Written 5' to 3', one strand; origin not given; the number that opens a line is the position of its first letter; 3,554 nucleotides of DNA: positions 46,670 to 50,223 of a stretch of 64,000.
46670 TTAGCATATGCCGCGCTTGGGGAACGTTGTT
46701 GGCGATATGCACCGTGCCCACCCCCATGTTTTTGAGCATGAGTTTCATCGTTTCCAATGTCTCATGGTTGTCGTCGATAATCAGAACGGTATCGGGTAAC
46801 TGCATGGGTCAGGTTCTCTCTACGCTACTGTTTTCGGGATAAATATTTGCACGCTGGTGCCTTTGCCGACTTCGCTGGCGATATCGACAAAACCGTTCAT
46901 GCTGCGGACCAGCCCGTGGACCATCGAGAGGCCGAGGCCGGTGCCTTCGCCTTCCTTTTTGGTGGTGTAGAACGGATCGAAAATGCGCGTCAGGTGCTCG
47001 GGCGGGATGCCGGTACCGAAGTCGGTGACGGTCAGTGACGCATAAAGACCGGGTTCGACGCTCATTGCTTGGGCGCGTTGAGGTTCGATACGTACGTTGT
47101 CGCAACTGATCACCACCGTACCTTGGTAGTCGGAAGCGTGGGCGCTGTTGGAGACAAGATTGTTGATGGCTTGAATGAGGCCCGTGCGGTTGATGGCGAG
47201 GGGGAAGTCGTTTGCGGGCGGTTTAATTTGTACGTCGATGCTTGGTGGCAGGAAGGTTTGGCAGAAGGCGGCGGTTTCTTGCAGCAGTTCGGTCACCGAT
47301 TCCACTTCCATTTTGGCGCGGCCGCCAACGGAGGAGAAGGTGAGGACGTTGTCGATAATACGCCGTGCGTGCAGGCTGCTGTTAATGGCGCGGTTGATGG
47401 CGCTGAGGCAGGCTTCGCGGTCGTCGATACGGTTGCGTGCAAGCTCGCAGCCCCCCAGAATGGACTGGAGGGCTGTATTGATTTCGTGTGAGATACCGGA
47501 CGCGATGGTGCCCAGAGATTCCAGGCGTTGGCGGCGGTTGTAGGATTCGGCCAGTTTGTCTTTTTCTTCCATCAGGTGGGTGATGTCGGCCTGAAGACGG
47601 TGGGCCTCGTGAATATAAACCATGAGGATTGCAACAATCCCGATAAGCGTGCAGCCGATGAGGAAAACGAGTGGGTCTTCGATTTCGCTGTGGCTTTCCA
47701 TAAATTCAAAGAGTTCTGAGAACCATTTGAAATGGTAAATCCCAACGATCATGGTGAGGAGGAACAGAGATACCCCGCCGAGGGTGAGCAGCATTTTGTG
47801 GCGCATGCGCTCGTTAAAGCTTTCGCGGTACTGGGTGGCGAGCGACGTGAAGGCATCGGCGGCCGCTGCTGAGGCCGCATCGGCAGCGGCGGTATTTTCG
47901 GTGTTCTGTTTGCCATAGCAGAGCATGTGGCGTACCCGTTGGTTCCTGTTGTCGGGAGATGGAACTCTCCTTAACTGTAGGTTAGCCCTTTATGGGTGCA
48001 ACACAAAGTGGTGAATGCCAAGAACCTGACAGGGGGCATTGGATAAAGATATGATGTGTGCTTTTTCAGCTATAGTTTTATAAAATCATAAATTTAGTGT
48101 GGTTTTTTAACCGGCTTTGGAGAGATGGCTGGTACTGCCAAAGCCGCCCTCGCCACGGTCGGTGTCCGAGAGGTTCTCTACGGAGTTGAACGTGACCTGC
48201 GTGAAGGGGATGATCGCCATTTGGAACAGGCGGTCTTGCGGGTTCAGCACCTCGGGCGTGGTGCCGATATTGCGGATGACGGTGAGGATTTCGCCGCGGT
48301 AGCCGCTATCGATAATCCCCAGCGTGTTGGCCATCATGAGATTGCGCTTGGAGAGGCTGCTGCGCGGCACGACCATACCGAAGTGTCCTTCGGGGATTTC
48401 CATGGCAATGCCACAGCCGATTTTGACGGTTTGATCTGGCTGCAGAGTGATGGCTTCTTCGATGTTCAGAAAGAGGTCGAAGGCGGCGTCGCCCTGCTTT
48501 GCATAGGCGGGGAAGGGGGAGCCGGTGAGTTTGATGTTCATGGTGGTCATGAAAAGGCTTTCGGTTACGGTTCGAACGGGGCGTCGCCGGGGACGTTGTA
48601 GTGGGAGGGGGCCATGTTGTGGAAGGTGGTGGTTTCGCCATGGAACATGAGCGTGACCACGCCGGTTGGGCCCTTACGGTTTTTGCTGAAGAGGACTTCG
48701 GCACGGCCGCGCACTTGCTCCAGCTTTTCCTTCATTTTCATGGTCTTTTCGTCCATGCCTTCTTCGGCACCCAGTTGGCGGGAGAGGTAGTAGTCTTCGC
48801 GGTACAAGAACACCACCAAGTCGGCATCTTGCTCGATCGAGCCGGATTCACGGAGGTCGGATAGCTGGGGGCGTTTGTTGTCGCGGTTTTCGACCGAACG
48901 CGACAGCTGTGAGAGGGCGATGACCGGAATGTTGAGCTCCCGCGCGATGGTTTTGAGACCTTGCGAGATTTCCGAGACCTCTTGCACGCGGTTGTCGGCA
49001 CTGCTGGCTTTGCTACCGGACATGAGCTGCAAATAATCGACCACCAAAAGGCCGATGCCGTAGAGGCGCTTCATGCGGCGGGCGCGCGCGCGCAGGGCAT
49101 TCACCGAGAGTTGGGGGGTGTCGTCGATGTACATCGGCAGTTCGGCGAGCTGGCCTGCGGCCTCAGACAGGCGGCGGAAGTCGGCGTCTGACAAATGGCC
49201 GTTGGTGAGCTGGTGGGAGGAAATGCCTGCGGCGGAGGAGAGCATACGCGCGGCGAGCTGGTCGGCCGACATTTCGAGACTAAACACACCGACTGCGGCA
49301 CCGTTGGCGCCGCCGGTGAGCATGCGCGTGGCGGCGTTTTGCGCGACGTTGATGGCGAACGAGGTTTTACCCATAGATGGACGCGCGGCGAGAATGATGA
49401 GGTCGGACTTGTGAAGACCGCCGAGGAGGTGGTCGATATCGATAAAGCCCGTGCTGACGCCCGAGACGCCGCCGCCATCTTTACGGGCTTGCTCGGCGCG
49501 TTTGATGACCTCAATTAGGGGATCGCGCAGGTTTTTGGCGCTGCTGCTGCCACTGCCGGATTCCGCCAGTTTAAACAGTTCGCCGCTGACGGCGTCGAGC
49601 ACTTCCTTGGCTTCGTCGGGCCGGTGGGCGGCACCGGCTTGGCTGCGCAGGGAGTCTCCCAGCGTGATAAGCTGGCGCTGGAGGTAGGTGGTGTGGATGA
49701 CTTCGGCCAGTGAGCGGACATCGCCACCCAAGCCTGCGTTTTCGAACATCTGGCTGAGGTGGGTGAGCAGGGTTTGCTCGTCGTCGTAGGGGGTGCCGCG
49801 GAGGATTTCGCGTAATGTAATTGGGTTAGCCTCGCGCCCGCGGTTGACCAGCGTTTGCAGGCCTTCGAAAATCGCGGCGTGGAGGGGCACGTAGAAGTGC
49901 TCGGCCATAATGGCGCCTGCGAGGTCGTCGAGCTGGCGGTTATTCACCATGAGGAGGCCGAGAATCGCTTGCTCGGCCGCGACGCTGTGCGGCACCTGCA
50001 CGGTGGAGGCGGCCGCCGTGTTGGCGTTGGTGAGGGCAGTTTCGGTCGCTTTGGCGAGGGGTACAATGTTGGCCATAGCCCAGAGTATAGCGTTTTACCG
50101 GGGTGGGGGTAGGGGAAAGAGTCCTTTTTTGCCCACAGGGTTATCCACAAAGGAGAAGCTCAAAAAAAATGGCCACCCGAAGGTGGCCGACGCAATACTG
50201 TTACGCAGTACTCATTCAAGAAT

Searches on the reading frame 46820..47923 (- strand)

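Call 32: search_protein_families(library=pfam, proteins=[window:46820-47923:-], max_evalue=0.001)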
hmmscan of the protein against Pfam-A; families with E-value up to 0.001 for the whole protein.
window:46820-47923:- (367 aa): 2 families
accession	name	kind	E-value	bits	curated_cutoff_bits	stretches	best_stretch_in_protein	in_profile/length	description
PF02518.31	HATPase_c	-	1.3e-23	83.9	26.4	1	246-365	3-110/111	Histidine kinase-, DNA gyrase B-, and HSP90-like ATPase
PF00512.31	HisKA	-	1.6e-08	34.9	26.9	1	138-199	3-63/66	His Kinase A (phospho-acceptor) domain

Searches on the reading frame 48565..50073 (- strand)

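Call 32: search_protein_families(library=pfam, proteins=[window:48565-50073:-], max_evalue=0.001)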
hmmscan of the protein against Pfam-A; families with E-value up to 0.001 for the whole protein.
window:48565-50073:- (502 aa): 3 families
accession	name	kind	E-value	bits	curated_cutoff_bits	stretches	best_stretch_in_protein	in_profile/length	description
PF03796.21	DnaB_C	-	5.2e-104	347.6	27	1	205-486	1-255/255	DnaB-like helicase C terminal domain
PF00772.26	DnaB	-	2.6e-18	66.4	23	1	27-126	2-101/103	DnaB-like helicase N terminal domain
PF13481.12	AAA_25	-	9.5e-16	58.4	27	1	215-390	24-190/195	AAA domain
